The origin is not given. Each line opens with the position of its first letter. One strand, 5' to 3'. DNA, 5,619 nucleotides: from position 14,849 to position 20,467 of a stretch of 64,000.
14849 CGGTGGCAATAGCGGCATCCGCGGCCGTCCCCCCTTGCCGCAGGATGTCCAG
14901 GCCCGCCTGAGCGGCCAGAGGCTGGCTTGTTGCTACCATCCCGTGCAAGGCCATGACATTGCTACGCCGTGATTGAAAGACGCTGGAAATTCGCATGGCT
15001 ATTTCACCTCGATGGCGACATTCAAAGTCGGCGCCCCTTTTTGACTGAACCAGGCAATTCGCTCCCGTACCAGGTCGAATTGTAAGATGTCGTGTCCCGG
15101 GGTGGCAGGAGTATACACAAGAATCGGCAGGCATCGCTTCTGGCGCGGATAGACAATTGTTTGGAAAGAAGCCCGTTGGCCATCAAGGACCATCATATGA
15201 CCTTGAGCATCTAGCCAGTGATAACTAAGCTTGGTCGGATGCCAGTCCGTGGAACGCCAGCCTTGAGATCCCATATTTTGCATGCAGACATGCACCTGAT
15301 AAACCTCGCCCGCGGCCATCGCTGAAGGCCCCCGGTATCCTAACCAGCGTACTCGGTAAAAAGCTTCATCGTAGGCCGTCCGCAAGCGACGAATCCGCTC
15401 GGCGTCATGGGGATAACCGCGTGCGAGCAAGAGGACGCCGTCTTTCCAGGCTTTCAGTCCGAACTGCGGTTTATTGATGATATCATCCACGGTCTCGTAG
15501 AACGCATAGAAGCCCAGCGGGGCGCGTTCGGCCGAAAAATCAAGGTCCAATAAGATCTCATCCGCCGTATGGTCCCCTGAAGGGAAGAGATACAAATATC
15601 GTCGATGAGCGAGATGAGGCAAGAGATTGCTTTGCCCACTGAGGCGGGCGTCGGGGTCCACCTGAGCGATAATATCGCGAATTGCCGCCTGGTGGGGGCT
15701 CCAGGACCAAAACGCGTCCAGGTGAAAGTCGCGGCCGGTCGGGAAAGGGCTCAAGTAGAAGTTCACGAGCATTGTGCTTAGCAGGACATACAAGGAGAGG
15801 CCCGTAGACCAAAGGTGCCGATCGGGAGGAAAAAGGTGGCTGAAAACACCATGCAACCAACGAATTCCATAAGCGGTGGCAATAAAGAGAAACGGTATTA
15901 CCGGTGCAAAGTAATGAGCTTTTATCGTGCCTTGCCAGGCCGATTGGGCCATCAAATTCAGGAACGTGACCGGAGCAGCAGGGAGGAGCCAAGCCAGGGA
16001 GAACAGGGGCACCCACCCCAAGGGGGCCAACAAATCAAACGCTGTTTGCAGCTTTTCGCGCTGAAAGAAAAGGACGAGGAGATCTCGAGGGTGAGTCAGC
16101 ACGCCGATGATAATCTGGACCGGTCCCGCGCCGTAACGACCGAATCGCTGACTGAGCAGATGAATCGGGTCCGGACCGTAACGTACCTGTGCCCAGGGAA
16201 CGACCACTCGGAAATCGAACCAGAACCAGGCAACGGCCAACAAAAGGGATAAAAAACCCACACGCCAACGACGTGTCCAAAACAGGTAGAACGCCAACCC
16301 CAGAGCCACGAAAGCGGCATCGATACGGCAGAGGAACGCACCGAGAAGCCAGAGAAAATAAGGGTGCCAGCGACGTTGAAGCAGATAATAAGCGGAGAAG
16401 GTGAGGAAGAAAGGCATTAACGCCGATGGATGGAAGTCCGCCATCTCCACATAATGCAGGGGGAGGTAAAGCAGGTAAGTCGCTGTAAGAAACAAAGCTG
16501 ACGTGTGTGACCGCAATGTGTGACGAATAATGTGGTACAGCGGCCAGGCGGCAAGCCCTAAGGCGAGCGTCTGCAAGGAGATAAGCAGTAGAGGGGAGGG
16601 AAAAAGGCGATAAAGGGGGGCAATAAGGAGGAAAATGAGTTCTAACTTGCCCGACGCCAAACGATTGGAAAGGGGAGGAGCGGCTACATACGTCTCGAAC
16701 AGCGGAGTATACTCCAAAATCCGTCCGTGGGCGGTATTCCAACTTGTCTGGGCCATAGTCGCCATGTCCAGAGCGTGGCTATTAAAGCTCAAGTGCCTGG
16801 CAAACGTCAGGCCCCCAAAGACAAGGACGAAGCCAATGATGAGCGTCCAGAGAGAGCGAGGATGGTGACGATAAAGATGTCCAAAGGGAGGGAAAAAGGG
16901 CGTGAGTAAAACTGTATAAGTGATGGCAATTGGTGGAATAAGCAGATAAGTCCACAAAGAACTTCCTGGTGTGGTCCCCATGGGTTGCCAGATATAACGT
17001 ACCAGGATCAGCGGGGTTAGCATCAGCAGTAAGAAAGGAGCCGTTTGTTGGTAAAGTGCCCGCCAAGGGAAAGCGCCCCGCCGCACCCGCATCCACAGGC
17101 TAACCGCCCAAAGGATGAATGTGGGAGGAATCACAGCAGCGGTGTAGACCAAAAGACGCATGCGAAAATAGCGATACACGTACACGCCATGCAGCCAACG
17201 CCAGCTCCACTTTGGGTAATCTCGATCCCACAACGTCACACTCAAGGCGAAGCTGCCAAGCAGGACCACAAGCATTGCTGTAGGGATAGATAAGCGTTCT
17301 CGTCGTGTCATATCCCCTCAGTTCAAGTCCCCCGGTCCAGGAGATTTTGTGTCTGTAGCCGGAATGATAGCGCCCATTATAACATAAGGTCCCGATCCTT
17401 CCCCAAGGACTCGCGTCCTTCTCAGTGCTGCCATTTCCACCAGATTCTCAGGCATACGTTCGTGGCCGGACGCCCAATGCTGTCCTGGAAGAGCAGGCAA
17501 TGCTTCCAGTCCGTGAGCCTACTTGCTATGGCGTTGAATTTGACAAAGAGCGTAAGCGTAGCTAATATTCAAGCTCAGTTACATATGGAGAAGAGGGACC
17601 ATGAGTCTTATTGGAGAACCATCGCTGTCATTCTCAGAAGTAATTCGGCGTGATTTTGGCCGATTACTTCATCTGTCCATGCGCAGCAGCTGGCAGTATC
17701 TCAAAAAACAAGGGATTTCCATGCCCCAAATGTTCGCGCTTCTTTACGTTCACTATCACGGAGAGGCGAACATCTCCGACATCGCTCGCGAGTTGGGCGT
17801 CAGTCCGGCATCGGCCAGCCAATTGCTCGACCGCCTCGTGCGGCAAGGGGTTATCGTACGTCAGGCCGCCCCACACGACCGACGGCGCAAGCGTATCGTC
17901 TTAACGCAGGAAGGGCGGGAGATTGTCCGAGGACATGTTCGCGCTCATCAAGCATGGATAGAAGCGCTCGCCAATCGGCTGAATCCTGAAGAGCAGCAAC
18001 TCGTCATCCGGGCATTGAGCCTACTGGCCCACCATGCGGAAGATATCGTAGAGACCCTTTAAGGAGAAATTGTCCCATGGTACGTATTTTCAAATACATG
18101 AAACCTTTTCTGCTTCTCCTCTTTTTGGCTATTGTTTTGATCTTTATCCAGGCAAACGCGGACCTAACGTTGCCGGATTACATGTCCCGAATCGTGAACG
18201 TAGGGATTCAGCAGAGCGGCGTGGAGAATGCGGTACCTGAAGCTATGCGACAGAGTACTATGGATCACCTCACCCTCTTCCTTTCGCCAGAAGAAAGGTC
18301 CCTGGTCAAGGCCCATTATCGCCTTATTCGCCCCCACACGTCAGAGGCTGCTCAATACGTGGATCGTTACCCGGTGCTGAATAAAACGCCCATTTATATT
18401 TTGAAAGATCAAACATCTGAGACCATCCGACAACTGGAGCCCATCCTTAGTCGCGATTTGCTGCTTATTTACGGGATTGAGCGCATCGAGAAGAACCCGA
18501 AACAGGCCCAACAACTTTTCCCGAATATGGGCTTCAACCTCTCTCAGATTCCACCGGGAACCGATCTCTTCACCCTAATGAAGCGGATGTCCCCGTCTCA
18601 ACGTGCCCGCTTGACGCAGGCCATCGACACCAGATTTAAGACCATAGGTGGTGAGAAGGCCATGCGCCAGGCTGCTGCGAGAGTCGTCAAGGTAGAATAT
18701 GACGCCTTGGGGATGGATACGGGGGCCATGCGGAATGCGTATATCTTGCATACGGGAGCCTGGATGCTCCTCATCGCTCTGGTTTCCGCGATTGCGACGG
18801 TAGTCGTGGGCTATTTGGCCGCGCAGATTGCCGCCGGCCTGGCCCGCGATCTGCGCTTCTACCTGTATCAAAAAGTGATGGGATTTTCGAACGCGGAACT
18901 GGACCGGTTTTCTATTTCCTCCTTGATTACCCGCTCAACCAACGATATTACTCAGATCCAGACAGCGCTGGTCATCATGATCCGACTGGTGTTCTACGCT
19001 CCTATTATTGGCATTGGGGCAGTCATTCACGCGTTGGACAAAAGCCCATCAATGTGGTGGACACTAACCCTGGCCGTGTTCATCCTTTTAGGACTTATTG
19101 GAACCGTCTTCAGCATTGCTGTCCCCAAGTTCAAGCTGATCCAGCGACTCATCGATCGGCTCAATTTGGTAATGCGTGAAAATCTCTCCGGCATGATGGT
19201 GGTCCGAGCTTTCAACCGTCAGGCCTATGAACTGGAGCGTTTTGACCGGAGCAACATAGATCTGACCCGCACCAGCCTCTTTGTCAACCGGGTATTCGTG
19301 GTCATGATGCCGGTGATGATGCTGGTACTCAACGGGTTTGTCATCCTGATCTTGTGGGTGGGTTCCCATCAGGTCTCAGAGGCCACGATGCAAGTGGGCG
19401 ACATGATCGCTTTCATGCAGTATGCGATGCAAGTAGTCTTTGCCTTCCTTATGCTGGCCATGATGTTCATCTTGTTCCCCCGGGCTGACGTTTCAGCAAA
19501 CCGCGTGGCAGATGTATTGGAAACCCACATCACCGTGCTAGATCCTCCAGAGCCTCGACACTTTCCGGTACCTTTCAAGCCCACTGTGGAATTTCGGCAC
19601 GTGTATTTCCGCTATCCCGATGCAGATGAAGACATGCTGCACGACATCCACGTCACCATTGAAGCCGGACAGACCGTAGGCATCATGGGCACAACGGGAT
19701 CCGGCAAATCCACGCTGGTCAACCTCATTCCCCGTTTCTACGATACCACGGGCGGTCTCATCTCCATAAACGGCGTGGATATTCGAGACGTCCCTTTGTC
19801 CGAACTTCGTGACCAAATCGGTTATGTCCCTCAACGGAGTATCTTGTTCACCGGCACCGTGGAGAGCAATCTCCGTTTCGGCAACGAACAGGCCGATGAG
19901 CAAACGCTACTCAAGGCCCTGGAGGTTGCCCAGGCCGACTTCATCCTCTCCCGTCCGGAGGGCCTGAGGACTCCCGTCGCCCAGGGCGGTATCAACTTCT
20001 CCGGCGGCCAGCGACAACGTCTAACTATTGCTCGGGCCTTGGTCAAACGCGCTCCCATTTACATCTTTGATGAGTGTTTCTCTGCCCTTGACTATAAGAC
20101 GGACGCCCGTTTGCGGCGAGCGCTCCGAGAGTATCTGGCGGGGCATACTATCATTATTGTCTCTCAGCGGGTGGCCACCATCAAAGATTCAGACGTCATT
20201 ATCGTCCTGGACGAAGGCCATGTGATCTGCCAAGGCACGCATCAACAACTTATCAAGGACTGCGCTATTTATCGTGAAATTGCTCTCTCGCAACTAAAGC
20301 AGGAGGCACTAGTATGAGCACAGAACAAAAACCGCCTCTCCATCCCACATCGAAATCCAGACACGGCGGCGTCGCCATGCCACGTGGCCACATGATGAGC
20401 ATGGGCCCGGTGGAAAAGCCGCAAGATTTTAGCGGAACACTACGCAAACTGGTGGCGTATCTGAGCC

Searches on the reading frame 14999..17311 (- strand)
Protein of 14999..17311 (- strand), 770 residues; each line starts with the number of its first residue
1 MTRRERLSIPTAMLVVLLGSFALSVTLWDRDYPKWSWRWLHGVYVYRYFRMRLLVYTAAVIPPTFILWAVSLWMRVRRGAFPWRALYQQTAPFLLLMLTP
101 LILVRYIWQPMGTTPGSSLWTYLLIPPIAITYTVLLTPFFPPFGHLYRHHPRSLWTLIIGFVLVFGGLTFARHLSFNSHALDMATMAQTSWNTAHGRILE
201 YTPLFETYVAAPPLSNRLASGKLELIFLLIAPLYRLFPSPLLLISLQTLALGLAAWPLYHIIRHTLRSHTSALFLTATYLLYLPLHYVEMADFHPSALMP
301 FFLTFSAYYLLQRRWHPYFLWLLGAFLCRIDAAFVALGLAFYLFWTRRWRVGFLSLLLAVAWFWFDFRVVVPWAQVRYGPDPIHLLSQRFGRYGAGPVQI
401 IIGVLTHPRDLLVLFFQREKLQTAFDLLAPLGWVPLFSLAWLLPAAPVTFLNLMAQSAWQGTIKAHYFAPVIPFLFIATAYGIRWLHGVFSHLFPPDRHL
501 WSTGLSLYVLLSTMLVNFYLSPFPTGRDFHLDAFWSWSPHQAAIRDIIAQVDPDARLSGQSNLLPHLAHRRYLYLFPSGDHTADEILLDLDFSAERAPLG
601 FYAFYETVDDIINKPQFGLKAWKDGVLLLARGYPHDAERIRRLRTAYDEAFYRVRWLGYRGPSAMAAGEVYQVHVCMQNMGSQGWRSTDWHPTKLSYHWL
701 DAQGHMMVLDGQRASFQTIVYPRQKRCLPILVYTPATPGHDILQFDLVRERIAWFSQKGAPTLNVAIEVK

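Call 50: search_protein_families(library=pfam, proteins=[window:14999-17311:-], max_evalue=0.00001)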
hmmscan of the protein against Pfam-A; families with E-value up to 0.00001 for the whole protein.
window:14999-17311:- (770 aa): 1 family
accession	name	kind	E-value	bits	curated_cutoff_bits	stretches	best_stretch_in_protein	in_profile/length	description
PF09852.15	DUF2079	-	1.9e-60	205.7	28.2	1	172-627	1-458/459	Predicted membrane protein (DUF2079)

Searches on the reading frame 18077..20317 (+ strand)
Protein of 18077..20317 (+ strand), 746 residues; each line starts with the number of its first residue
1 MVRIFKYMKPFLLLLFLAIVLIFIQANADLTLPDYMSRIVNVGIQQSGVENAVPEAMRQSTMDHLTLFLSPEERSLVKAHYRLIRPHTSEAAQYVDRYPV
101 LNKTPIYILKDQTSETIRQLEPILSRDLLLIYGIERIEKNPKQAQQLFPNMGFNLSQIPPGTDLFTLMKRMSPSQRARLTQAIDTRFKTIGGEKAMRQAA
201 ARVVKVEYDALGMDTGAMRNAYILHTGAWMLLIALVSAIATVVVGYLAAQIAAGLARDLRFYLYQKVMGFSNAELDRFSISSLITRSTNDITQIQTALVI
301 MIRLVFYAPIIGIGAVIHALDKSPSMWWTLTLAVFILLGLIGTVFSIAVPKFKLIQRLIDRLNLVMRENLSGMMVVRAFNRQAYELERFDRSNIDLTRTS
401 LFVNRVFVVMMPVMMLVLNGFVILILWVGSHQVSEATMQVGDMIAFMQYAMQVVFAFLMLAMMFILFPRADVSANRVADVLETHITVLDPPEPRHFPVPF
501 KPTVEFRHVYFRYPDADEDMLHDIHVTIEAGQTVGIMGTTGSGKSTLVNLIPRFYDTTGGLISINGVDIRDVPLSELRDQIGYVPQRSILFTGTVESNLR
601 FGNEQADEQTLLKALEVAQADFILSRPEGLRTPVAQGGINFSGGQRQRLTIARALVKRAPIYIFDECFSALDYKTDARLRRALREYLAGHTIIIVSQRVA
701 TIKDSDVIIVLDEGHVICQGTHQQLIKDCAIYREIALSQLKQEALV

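Call 50: search_protein_families(library=pfam, proteins=[window:18077-20317:+], max_evalue=0.00001)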
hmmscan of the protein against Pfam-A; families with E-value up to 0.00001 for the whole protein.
window:18077-20317:+ (746 aa): 3 families
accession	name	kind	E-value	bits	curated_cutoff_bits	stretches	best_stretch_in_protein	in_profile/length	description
PF00005.33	ABC_tran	-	3.6e-29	102.6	25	1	521-668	1-136/137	ABC transporter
PF00664.28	ABC_membrane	-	3.9e-29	102.6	28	1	222-456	39-273/274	ABC transporter transmembrane region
PF02463.25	SMC_N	-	9.6e-08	32.1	40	1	140-709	119-209/220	RecF/RecN/SMC N terminal domain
